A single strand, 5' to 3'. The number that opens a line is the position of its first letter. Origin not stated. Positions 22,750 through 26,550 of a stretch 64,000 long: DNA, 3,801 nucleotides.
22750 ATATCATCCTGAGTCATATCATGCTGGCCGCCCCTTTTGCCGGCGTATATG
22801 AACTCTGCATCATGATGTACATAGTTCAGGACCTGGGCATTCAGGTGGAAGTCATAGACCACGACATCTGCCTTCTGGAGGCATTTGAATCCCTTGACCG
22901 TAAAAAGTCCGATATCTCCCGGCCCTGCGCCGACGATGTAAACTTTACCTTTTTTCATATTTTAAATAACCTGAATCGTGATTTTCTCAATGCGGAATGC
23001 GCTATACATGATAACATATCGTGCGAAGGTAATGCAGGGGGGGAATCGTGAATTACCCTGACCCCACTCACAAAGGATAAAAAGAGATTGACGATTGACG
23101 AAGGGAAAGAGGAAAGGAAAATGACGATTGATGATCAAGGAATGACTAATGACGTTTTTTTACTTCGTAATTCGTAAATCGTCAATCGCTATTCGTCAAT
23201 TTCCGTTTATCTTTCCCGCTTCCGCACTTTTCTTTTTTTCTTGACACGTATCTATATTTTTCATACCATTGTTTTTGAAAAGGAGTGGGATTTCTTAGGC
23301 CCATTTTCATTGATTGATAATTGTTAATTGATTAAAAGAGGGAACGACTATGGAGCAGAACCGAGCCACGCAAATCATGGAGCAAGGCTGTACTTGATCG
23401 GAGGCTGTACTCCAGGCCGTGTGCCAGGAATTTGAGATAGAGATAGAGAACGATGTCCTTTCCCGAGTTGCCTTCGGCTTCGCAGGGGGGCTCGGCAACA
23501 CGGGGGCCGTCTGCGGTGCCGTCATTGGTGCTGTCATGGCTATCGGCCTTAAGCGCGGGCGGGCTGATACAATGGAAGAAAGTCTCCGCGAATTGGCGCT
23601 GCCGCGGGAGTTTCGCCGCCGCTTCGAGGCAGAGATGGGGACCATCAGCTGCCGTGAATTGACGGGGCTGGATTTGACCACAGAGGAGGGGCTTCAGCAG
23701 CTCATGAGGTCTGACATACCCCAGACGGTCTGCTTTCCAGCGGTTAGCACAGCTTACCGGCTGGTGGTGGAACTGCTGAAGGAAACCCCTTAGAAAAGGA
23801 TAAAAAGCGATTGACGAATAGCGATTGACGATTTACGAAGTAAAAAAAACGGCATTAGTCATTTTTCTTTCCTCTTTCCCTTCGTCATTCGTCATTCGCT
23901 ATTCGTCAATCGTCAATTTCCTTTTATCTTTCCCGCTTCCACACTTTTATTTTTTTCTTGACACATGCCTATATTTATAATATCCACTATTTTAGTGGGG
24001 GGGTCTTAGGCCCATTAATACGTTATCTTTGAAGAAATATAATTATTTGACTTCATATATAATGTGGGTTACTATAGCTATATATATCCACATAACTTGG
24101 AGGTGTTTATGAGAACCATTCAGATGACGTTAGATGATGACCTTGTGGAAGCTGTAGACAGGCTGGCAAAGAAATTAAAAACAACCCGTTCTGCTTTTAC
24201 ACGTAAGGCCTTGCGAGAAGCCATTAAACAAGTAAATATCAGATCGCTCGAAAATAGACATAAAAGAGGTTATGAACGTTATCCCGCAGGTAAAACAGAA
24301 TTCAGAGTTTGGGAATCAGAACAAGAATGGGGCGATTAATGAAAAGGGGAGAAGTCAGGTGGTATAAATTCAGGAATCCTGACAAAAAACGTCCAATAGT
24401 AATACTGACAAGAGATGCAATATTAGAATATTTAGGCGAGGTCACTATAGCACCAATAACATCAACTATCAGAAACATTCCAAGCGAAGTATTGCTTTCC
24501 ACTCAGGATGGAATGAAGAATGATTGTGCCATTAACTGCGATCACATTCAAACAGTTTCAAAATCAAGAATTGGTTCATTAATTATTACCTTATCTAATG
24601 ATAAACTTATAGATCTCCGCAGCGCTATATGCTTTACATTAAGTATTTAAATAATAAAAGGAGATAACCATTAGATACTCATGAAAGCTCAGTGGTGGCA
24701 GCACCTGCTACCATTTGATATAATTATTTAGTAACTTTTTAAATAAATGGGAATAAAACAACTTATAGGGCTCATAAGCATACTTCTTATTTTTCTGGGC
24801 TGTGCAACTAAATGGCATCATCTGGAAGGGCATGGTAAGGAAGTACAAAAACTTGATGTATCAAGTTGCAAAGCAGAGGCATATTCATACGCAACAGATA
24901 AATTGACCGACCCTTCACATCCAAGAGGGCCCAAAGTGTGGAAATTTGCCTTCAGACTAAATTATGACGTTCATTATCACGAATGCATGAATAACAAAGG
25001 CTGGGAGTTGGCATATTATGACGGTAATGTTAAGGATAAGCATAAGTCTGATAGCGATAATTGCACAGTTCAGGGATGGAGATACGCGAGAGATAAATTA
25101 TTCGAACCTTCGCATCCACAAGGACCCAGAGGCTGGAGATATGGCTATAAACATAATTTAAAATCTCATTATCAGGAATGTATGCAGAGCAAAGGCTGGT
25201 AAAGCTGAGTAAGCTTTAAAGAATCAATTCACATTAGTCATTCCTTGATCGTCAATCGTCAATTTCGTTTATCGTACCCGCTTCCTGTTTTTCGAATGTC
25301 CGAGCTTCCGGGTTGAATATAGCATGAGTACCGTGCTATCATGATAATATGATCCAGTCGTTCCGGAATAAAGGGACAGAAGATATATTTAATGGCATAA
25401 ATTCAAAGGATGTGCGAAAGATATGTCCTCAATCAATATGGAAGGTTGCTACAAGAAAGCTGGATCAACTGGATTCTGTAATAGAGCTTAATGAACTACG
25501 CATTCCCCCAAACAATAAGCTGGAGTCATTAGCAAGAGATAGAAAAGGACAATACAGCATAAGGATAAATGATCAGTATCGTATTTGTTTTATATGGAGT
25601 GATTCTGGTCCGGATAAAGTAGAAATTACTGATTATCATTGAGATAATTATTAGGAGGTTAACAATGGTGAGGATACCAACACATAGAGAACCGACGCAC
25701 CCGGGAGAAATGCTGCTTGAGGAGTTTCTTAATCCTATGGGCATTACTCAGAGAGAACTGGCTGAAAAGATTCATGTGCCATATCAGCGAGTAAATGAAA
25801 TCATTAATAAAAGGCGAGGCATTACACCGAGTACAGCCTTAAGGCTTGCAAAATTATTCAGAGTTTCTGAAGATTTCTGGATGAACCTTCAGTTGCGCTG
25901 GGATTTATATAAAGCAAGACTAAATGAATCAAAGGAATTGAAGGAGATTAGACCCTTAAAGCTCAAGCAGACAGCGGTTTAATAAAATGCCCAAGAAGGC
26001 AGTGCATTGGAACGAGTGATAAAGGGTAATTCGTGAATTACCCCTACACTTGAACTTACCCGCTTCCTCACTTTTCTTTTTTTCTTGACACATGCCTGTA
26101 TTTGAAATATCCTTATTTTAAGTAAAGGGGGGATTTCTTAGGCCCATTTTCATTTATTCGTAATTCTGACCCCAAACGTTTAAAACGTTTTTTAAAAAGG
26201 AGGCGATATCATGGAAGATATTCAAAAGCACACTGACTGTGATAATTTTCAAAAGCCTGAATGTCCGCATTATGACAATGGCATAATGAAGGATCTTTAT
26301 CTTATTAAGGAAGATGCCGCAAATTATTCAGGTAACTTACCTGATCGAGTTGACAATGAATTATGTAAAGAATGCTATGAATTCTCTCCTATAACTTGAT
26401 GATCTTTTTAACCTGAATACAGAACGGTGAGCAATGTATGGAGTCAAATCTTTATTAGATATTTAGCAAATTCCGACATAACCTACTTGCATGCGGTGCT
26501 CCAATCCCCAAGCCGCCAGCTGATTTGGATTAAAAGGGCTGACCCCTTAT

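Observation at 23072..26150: Repeated unit of hairpin plus conserved 90-nt module in front of successive cassettes, with the palindrome core in opposite orientations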

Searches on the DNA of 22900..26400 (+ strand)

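Call 7: search_rna_families(source=window, start=22900, end=26400, threshold=evalue, max_evalue=10)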
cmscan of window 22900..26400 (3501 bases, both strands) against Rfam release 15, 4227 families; matches with E-value up to 10: 6.
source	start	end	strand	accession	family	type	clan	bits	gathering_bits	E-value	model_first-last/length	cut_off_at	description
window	23808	23912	-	RF03792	MIR6462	Gene; miRNA;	-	31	96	0.0099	1-119/119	no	MIR6462 microRNA precursor family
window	23809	23912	+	RF04164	MIR1507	Gene; miRNA;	-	24.1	73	0.026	1-107/107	no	MIR1507 microRNA precursor family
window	23820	23900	+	RF03371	mir-4788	Gene; miRNA;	-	20.8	91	1.9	1-80/80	no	mir-4788 microRNA precursor family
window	25846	25917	-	RF02511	PYLIS_4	Cis-reg;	-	20.2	50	7.2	1-100/100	no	Pyrrolysine insertion sequence TetR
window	23758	23935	+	RF02409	snoR125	Gene; snRNA; snoRNA; CD-box;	-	18.1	100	0.58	22-161/200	no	Small nucleolar RNA snoR125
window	23082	23241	+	RF01911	MIR2118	Gene; miRNA;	-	18.1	85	3.6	1-170/170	no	MIR2118 microRNA precursor family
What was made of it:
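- Rfam has no match even at E up to 10 (call 7).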

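Call 86: search_dna_similar(query=window:23060-23330:+, collection=plasmids, mode=distant, max_rows=5, max_evalue=0.001)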
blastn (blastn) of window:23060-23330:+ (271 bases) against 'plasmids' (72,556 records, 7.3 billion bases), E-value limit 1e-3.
No match.

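Call 87: search_dna_similar(query=window:25983-26210:+, collection=phages, mode=distant, max_rows=5, max_evalue=0.001)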
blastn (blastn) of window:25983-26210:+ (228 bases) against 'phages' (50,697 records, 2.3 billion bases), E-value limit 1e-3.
No match.
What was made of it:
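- Tried and rejected: blastn against plasmids and phages gave no match (calls 86, 87).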

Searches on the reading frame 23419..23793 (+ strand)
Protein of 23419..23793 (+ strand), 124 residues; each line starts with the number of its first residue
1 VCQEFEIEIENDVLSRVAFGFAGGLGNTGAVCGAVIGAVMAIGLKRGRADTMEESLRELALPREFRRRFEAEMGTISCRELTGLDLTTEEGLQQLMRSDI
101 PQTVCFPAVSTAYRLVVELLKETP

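Call 14: search_protein_families(library=pfam, proteins=[window:23419-23793:+], max_evalue=0.01)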
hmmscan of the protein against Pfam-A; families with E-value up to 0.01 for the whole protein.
window:23419-23793:+ (124 aa): 1 family
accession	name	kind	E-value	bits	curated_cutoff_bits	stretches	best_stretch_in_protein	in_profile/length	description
PF09719.15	C_GCAxxG_C_C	-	1.2e-20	74.2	27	1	6-118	14-117/118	Putative redox-active protein (C_GCAxxG_C_C)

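Call 57: find_encoding_contigs(protein=window:23419-23793:+, flank=10000, max_places=10)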
Protein window:23419-23793:+ (124 aa): no gene with exactly this product is on record in the collection.
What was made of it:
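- Tried and rejected: The 124-aa Sec-gene ORF itself is not on record (call 57).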

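Call 59: find_homologous_proteins(query=window:23419-23793:+, max_evalue=1e-30)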
Query window:23419-23793:+ (124 aa): 1527 proteins with E <= 1e-30 among 1618 candidates; the best 120 are listed.
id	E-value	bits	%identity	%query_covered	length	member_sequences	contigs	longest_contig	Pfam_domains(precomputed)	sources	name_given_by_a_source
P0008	5.3e-66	238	89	99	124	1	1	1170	PF09719.16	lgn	-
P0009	9.0e-66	237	88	99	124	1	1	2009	PF09719.16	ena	-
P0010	9.1e-66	237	88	99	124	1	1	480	PF09719.16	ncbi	-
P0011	1.3e-65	237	89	99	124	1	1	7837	PF09719.16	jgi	-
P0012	2.3e-65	236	87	99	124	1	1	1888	PF09719.16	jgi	-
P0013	2.7e-65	236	88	100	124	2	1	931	PF09719.16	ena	-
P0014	4.0e-65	235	89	99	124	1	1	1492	PF09719.16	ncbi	-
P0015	8.6e-65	234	85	99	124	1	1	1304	PF09719.16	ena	-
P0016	5.1e-64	231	86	99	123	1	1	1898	PF09719.16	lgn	-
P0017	5.6e-64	231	86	99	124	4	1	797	PF09719.16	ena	-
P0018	5.6e-64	231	86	100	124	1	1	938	PF09719.16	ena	-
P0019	6.7e-64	231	88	99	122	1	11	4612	PF09719.16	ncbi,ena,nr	ncbi:MAG: C_GCAxxG_C_C family protein [Deltaproteobacteria bacterium]|nr:C_GCAxxG_C_C family protein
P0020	7.0e-64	231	88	99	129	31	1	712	PF09719.16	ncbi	-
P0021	1.0e-63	230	85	100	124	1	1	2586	PF09719.16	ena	-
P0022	1.3e-63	230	85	99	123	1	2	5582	PF09719.16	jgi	jgi:C_GCAxxG_C_C family probable redox protein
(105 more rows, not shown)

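Call 60: find_encoding_contigs(protein=P0011, flank=10000, max_places=5)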
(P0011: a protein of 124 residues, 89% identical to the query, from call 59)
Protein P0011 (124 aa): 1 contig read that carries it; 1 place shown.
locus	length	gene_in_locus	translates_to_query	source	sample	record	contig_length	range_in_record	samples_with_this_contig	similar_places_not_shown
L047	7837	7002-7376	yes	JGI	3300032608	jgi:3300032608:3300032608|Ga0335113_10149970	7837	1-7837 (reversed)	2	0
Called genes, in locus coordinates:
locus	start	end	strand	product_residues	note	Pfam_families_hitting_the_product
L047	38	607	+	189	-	PF04191:PEMT (weak), PF04140:ICMT (weak)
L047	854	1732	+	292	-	PF04072:LCM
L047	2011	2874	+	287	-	PF00561:Abhydrolase_1, PF12146:Hydrolase_4, PF12697:Abhydrolase_6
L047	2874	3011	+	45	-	-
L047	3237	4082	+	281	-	PF03435:Sacchrp_dh_NADP, PF08659:KR (weak), PF13460:NAD_binding_10 (weak)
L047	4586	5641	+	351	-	PF03435:Sacchrp_dh_NADP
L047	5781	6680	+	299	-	-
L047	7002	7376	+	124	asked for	PF09719:C_GCAxxG_C_C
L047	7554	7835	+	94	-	?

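Call 62: find_encoding_contigs(protein=P0012, flank=10000, max_places=5)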
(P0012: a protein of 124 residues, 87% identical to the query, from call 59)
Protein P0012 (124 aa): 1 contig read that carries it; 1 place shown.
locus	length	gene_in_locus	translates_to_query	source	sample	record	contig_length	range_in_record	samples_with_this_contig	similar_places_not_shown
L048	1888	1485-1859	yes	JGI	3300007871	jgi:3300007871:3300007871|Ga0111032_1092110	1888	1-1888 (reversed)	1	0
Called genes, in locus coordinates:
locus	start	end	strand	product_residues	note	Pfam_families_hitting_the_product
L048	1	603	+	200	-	?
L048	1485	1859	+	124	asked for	PF09719:C_GCAxxG_C_C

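Call 63: find_encoding_contigs(protein=P0009, flank=10000, max_places=5)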
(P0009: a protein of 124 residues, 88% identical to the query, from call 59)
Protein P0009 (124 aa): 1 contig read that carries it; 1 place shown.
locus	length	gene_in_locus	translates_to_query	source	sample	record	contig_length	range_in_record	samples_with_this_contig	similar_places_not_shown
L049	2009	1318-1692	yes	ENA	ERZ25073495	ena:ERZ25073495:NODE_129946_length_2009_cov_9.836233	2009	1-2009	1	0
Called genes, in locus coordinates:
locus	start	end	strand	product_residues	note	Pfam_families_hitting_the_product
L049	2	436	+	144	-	?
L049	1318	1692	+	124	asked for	PF09719:C_GCAxxG_C_C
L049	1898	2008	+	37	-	?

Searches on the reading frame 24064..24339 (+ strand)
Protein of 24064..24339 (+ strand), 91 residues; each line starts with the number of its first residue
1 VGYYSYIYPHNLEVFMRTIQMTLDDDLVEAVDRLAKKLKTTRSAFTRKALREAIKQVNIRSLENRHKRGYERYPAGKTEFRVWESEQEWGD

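Call 14: search_protein_families(library=pfam, proteins=[window:24064-24339:+], max_evalue=0.01)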
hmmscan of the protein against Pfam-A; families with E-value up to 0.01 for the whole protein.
window:24064-24339:+ (91 aa): 1 family
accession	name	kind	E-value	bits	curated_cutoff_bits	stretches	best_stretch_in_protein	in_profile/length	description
PF01402.27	RHH_1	-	7.6e-08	32.5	20.5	1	22-56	5-39/39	Ribbon-helix-helix protein, copG family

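Call 56: find_encoding_contigs(protein=window:24109-24339:+, flank=10000, max_places=10)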
Protein window:24109-24339:+ (76 aa): 1 contig read that carries it; 1 place shown.
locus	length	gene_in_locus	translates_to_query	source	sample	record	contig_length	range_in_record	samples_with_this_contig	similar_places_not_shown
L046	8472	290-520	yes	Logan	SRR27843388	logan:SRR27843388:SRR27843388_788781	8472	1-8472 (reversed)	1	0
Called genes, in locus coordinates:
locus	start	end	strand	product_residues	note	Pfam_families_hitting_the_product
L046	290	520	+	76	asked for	PF01402:RHH_1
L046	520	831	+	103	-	PF02452:PemK_toxin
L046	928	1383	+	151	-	-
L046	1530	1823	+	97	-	PF05015:HigB-like_toxin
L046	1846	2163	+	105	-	PF01381:HTH_3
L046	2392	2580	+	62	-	-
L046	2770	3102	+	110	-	-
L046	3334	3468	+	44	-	-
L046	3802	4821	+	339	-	PF12161:HsdM_N, PF11867:T1RH-like_C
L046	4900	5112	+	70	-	-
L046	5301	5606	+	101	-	PF02604:PhdYeFM_antitox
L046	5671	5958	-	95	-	-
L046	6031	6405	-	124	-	-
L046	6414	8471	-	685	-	?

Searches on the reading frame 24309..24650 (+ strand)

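Call 14: search_protein_families(library=pfam, proteins=[window:24309-24650:+], max_evalue=0.01)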
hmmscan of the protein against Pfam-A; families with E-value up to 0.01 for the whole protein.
window:24309-24650:+ (113 aa): 1 family
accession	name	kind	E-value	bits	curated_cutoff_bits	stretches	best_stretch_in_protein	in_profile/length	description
PF02452.23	PemK_toxin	-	1.1e-17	64.6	23.1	1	12-108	1-106/109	PemK-like, MazF-like toxin of type II toxin-antitoxin system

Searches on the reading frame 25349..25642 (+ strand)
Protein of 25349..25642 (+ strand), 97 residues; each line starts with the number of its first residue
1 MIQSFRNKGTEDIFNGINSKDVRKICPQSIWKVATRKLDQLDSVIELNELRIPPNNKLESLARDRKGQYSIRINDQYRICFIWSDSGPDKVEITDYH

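Call 14: search_protein_families(library=pfam, proteins=[window:25349-25642:+], max_evalue=0.01)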
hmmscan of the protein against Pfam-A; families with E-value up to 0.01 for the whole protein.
window:25349-25642:+ (97 aa): 1 family
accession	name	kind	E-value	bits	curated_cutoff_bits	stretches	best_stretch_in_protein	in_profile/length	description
PF05015.19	HigB-like_toxin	-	3.4e-15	56.7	27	1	4-86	2-81/91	RelE-like toxin of type II toxin-antitoxin system HigB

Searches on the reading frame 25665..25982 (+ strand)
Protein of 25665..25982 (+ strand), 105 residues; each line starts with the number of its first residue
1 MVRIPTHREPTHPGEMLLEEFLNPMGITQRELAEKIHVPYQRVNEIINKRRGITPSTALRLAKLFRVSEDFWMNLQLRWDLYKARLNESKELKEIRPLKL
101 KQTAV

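Call 14: search_protein_families(library=pfam, proteins=[window:25665-25982:+], max_evalue=0.01)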
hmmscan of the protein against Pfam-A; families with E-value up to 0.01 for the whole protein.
window:25665-25982:+ (105 aa): 5 families
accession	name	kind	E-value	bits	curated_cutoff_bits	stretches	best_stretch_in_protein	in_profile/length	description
PF01381.28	HTH_3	-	1.5e-12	47.8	23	1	18-72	1-55/55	Helix-turn-helix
PF13560.12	HTH_31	-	0.00041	21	27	1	26-70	14-59/64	Helix-turn-helix domain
PF12844.13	HTH_19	-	0.0011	19.3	30.2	1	26-70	12-56/64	Helix-turn-helix domain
PF13412.12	HTH_24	-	0.0013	18.7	21.9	1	26-49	17-40/48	Winged helix-turn-helix DNA-binding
PF13443.12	HTH_26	-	0.0014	19.3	22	1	18-68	2-53/63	Cro/C1-type HTH DNA-binding domain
